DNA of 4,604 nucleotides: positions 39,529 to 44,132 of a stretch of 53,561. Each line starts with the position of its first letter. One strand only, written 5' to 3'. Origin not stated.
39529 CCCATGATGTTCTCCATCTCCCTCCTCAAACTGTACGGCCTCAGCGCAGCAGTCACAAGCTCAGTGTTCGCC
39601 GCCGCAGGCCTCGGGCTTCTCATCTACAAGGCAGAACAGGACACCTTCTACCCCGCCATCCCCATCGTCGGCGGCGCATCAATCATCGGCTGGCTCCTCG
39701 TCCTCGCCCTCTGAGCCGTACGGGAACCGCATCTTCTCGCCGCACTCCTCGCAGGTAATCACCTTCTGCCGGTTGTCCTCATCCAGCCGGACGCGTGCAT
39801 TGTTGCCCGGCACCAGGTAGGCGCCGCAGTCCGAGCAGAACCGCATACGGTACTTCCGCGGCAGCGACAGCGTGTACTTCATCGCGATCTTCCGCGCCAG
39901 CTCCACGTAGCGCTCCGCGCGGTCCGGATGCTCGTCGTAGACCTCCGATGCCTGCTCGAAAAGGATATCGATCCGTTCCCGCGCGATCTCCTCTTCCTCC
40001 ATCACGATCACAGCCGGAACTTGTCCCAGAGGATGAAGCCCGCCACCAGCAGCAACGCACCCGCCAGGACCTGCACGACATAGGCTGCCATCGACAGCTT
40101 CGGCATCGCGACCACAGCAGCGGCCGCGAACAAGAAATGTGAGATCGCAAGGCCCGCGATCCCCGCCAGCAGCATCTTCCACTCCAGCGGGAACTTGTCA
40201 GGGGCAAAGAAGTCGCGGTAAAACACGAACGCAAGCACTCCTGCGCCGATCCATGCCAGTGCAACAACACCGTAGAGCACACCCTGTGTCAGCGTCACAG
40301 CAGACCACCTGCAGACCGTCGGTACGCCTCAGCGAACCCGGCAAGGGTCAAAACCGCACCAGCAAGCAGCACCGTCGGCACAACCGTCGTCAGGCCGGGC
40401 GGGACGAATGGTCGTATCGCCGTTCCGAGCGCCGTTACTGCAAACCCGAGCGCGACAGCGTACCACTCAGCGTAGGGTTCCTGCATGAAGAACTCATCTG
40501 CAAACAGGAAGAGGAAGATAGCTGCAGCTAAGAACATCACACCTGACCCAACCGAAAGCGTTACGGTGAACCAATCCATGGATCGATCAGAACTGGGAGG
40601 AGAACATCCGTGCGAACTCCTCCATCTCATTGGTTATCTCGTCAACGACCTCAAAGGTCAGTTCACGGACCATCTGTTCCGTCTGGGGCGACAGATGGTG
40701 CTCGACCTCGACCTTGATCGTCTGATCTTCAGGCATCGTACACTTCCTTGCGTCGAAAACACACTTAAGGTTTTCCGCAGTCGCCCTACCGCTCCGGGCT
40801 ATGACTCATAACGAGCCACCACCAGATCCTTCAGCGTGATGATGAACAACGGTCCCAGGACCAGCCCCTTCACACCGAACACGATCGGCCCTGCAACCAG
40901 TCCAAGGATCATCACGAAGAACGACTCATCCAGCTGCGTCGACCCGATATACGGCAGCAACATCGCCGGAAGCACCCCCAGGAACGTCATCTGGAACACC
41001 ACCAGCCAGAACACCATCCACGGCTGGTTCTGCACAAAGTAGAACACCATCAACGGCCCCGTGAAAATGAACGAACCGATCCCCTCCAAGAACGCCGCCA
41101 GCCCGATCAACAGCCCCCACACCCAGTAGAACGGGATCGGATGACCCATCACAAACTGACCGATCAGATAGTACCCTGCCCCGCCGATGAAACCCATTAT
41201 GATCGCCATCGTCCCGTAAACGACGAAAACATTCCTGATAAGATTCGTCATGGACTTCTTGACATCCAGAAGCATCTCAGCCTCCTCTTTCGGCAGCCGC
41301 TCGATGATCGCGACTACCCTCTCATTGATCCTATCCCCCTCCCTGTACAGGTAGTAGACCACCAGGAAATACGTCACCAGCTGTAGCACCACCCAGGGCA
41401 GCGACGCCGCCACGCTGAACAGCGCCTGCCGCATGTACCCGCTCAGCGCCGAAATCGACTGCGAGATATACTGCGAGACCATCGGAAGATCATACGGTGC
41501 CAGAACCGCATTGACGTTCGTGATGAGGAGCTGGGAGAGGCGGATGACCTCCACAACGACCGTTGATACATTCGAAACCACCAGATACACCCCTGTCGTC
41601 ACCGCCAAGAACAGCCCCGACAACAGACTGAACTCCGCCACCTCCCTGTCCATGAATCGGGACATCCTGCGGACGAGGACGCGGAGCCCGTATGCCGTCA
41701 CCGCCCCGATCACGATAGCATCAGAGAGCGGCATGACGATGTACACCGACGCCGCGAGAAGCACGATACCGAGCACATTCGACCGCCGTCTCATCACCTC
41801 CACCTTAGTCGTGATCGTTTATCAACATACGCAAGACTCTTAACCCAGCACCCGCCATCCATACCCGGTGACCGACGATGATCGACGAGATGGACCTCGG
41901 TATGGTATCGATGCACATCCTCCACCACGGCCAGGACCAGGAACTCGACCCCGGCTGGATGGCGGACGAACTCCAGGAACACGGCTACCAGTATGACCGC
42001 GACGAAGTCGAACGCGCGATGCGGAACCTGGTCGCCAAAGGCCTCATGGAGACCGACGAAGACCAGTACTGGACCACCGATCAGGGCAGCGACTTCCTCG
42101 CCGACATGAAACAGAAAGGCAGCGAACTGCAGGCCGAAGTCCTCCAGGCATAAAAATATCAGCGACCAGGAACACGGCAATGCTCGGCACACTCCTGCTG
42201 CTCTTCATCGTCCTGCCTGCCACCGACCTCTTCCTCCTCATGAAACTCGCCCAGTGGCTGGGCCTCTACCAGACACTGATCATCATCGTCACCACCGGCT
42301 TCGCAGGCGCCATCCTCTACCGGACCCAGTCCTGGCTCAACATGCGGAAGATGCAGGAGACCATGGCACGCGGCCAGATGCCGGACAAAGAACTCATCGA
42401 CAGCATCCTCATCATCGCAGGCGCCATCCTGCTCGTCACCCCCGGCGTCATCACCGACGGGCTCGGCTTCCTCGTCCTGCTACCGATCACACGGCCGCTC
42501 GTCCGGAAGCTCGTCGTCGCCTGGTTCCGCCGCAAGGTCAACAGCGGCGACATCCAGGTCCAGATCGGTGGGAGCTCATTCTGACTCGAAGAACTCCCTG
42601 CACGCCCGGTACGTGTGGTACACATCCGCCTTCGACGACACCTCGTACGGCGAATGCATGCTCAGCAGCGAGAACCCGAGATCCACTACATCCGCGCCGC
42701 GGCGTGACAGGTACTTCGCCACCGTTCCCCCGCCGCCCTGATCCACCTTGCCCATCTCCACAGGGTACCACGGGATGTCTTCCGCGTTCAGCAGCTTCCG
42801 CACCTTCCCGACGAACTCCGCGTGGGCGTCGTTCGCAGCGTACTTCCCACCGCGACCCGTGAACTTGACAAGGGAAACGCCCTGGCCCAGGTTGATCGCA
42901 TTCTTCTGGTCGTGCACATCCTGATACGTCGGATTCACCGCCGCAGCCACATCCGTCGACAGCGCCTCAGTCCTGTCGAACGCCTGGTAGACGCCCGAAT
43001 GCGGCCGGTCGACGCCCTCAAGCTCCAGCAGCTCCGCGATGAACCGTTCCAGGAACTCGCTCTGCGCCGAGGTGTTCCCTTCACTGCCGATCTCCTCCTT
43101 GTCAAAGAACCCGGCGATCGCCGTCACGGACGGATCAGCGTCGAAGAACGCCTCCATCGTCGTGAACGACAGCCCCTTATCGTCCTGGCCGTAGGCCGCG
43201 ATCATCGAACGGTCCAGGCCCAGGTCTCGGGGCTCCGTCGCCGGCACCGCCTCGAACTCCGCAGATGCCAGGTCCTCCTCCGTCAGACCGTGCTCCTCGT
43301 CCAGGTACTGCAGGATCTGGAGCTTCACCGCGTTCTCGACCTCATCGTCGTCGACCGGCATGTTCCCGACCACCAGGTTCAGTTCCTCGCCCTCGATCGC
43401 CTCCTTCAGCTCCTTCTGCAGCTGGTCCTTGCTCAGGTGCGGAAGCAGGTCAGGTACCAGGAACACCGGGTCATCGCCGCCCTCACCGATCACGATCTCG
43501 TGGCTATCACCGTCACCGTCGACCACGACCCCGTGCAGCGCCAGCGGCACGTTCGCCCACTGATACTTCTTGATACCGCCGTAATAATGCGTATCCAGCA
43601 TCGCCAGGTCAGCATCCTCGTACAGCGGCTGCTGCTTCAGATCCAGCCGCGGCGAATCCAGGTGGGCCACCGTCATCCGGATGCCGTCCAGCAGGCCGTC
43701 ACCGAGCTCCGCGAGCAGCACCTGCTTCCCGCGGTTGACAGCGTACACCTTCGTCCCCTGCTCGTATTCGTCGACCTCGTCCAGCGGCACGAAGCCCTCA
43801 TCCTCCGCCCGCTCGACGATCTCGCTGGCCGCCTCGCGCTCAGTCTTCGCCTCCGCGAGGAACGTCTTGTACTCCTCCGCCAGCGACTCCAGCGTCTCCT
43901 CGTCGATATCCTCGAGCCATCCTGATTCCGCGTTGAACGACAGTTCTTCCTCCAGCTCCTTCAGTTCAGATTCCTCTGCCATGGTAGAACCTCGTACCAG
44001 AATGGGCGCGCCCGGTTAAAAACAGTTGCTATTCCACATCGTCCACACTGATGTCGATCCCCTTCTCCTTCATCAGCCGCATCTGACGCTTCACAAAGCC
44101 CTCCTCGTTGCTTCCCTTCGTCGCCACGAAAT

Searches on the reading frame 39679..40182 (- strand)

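Call 40: search_protein_families(library=pfam, max_evalue=0.00001, proteins=[window:39679-40182:-])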
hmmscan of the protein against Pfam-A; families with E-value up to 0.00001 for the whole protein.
window:39679-40182:- (167 aa): 1 family
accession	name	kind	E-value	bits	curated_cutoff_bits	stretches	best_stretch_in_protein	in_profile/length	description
PF04032.22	Rpr2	-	1.7e-17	63.9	29.3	1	70-148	1-90/90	RNAse P Rpr2/Rpp21/SNM1 subunit domain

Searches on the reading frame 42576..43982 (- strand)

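Call 41: search_protein_families(library=pfam, max_evalue=0.00001, proteins=[window:42576-43982:-])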
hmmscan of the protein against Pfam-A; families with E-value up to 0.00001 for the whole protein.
window:42576-43982:- (468 aa): 1 family
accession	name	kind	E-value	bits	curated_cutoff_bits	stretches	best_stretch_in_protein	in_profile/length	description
PF02127.20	Peptidase_M18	-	1.9e-81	274.6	24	1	41-465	1-432/432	Aminopeptidase I zinc metalloprotease (M18)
